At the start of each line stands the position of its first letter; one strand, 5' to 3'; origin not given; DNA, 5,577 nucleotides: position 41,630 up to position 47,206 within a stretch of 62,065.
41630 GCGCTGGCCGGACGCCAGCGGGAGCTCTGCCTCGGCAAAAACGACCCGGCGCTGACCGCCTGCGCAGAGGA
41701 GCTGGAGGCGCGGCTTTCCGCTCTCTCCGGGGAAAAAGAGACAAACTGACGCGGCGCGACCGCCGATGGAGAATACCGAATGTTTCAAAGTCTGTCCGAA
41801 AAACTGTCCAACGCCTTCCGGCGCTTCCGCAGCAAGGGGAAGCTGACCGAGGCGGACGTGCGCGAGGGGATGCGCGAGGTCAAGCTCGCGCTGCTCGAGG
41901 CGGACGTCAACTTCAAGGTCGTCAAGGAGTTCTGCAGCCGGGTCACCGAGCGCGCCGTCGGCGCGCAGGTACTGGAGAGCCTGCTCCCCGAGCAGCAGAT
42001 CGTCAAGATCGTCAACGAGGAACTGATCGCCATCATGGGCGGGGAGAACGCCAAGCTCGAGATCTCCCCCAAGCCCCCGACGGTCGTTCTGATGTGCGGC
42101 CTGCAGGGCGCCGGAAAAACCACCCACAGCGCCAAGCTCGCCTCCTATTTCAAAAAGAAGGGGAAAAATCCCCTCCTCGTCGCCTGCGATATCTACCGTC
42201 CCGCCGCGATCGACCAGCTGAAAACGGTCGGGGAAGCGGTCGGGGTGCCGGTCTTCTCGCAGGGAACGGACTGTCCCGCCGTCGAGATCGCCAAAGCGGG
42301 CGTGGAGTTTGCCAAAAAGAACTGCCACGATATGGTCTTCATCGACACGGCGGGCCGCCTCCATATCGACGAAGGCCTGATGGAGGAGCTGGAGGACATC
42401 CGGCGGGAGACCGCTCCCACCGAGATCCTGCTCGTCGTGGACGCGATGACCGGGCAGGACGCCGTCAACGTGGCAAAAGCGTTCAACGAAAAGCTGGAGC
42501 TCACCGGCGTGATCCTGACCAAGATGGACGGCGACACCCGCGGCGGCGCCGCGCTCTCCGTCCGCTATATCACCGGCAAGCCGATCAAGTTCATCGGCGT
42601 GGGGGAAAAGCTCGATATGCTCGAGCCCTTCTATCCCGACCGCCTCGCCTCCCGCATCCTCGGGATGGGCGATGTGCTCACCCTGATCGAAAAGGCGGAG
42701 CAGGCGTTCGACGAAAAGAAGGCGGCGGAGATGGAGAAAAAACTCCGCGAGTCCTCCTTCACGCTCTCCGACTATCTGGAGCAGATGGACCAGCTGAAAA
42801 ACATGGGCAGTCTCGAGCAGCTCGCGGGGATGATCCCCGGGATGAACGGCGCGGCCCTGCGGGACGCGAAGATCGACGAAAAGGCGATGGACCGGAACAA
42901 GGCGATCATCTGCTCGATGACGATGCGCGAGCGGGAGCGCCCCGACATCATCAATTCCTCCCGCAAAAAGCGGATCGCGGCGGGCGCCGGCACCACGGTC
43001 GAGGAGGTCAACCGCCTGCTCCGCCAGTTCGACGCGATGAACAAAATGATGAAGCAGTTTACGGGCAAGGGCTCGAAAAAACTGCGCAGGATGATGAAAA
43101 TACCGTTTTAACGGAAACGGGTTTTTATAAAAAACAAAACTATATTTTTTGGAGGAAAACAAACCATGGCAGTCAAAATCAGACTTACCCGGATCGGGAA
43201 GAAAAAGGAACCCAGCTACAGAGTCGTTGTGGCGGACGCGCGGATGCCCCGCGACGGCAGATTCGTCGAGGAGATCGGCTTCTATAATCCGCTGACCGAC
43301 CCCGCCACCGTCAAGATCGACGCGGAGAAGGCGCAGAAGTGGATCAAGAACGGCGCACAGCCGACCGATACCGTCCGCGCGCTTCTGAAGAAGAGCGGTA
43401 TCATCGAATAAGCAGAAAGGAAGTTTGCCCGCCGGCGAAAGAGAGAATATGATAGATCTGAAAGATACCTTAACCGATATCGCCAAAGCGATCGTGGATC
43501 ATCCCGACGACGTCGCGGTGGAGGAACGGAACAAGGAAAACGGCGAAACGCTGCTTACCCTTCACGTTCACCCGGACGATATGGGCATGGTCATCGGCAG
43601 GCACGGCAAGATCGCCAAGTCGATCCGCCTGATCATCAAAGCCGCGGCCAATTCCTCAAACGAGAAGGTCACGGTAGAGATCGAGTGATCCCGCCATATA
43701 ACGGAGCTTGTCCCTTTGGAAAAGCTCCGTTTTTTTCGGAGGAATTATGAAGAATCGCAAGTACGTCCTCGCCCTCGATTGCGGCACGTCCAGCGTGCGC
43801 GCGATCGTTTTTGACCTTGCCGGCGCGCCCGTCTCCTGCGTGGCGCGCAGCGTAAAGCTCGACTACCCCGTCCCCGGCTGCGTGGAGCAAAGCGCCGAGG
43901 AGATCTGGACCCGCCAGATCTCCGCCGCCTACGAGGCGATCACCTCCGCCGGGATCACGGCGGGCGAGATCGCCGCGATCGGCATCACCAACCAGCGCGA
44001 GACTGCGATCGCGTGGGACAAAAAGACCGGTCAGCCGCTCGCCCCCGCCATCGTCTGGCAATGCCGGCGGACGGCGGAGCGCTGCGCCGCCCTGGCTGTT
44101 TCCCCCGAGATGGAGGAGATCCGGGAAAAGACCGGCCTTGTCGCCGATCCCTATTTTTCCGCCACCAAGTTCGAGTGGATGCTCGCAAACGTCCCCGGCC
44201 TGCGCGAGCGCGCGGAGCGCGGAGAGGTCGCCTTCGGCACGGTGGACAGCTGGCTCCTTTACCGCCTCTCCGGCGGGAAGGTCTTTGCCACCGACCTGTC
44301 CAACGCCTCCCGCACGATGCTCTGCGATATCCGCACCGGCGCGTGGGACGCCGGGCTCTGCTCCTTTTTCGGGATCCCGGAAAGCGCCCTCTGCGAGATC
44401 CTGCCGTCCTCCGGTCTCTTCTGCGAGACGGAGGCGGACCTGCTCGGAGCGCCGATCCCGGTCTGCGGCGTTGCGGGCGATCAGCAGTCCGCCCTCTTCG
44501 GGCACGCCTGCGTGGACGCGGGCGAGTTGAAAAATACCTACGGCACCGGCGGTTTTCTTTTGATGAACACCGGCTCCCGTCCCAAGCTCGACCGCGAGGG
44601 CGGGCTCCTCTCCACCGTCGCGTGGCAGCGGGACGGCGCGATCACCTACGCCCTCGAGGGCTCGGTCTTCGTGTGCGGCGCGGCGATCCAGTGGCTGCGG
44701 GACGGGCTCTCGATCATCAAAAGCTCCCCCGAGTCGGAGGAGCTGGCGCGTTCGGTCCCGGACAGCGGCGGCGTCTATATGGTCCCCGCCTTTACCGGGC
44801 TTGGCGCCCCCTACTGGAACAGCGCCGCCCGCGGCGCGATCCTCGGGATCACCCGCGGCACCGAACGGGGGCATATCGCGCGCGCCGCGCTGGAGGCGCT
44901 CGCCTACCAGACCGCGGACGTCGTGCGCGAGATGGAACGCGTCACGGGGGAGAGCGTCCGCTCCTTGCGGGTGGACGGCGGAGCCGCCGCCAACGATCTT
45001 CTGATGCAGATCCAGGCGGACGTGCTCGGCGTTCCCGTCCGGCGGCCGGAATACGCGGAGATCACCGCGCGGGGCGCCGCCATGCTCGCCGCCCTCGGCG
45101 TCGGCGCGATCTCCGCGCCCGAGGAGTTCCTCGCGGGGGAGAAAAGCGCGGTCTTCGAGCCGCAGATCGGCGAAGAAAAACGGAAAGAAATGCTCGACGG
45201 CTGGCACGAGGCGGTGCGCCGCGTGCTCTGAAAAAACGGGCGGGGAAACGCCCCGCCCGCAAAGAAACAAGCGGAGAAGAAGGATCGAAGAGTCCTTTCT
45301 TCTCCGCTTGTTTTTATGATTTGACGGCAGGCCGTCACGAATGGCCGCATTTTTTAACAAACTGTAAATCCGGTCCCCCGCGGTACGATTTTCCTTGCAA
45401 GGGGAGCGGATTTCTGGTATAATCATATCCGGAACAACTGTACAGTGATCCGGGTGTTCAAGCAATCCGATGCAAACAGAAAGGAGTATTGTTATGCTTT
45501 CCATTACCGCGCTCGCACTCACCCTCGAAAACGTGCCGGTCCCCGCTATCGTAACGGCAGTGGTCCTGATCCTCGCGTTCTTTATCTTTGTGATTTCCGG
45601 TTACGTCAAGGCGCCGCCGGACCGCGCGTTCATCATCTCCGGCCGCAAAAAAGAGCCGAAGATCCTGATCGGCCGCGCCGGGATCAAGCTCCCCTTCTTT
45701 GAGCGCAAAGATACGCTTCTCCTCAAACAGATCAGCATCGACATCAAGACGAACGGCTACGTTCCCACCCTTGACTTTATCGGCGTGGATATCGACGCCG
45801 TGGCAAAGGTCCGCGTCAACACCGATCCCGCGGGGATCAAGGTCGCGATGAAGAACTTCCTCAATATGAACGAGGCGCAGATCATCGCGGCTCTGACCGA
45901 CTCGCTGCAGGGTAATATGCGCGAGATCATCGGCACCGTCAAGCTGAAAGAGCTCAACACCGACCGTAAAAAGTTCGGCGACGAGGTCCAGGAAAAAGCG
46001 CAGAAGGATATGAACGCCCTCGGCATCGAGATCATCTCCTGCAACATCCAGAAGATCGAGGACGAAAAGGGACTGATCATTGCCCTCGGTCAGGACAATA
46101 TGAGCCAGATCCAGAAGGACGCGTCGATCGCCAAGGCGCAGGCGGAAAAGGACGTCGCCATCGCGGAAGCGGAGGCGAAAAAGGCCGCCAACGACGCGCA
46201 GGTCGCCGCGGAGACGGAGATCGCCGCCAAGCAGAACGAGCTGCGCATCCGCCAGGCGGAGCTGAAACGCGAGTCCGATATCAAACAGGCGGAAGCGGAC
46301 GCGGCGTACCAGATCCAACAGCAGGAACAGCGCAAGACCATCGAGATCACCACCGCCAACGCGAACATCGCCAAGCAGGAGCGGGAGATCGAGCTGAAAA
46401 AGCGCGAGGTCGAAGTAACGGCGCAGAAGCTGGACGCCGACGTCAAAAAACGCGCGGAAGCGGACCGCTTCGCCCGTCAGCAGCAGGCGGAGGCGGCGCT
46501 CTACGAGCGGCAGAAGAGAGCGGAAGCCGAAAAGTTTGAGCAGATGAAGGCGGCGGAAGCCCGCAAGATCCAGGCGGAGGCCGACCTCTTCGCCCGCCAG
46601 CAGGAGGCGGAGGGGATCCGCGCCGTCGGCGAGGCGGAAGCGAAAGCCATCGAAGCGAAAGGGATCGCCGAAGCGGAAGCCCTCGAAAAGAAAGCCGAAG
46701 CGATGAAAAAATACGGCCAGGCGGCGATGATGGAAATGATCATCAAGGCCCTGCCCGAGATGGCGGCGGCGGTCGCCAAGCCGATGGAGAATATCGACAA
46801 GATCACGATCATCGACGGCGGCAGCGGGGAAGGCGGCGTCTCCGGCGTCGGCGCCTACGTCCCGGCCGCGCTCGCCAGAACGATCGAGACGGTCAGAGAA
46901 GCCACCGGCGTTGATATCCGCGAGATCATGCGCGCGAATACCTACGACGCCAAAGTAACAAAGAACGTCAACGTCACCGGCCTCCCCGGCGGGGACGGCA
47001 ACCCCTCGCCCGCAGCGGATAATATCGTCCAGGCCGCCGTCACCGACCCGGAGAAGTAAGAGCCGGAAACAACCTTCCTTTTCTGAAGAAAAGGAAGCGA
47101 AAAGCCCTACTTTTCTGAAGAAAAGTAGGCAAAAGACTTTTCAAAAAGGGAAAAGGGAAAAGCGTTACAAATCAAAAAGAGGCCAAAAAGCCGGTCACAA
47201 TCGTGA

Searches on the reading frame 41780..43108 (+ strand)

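Call 93: search_protein_families(library=pfam, proteins=[window:41780-43108:+], max_evalue=0.001)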
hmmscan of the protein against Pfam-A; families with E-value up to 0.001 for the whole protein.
window:41780-43108:+ (443 aa): 6 families
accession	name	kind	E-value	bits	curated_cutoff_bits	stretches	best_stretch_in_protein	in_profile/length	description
PF00448.28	SRP54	-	5.3e-78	261.6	22.7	1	100-295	1-196/196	SRP54-type protein, GTPase domain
PF02978.25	SRP_SPB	-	5.3e-34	116.9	27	1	326-424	1-91/91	Signal peptide binding domain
PF02881.24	SRP54_N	-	5.9e-22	78.1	22.4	1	5-82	1-75/75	SRP54-type protein, helical bundle domain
PF01656.29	CbiA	-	1.5e-06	28.6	25.4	1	110-254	9-88/125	CobQ/CobB/MinD/ParA nucleotide binding domain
PF06414.18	Zeta_toxin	-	1.7e-05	24.8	22.3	1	96-141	12-56/199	Zeta toxin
PF02492.25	cobW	-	3.1e-05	24.1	20.7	1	102-250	2-154/180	CobW/HypB/UreG, nucleotide-binding domain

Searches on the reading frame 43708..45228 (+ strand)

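Call 93: search_protein_families(library=pfam, proteins=[window:43708-45228:+], max_evalue=0.001)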
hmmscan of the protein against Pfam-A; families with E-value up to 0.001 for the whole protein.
window:43708-45228:+ (507 aa): 2 families
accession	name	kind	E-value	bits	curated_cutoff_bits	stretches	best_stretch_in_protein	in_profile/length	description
PF00370.27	FGGY_N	-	1.8e-68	231.2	28.8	1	19-265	1-245/245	FGGY family of carbohydrate kinases, N-terminal domain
PF02782.22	FGGY_C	-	4.9e-44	150.9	27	1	275-463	2-196/198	FGGY family of carbohydrate kinases, C-terminal domain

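Call 94: search_protein_families(library=ncbifam, proteins=[window:43708-45228:+], max_evalue=0.00001)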
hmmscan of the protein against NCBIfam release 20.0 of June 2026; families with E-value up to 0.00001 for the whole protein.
window:43708-45228:+ (507 aa): 12 families
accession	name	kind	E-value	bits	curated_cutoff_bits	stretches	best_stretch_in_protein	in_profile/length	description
NF000756.0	PRK00047.1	subfamily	1.7e-196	653.4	498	1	15-505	2-493/502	glycerol kinase GlpK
TIGR01311.1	glycerol_kin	equivalog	2.2e-192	639.8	590.35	1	18-506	1-493/496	glycerol kinase GlpK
TIGR01312.1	XylB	equivalog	7e-58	196.3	380.25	1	22-472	2-446/481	xylulokinase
TIGR01314.1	gntK_FGGY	equivalog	1.3e-40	139.4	648.55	1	19-469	1-454/505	gluconokinase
TIGR02628.1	fuculo_kin_coli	equivalog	3.7e-36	125.1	470.9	1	20-473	3-450/465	L-fuculokinase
NF008187.0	PRK10939.1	equivalog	5.1e-33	114.5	528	1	17-473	3-467/521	autoinducer-2 kinase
NF011601.0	PRK15027.1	equivalog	6.7e-27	94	912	1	21-465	3-436/484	xylulokinase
TIGR01315.1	5C_CHO_kinase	subfamily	8.4e-23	80.9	408.7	2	354-468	379-495/541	FGGY family pentulose kinase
NF003154.0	PRK04123.1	equivalog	9.1e-17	61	428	1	362-485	389-515/554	ribulokinase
NF007925.0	PRK10640.1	equivalog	5.5e-14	51.5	639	1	68-265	57-244/489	rhamnulokinase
TIGR02627.1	rhamnulo_kin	equivalog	7.9e-14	51.1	527.95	1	70-265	53-238/454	rhamnulokinase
TIGR01234.1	L-ribulokinase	equivalog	1.5e-11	43.8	583.25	1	344-467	364-487/536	ribulokinase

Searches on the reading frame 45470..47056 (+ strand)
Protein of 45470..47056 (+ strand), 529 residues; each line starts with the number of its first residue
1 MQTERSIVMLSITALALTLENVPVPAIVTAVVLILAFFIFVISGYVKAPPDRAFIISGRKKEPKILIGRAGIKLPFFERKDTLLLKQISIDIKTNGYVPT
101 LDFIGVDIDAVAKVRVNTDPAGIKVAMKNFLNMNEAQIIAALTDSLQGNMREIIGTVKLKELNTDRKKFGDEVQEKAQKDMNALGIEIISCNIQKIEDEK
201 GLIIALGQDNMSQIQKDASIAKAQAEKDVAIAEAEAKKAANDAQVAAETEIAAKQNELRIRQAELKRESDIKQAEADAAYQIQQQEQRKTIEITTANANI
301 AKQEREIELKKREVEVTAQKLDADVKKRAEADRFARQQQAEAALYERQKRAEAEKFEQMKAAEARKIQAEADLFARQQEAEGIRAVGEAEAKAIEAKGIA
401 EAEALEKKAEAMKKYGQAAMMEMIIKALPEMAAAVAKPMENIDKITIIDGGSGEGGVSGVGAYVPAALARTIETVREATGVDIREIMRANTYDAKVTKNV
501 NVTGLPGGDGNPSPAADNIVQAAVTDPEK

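Call 93: search_protein_families(library=pfam, proteins=[window:45470-47056:+], max_evalue=0.001)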
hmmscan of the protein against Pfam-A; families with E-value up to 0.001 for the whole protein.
window:45470-47056:+ (529 aa): 2 families
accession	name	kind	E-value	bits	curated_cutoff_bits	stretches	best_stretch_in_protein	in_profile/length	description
PF01145.31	Band_7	-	8.3e-23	81.8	23.6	1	48-227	3-176/176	SPFH domain / Band 7 family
PF15975.10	Flot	-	4.3e-09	37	27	1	389-453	11-81/124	Flotillin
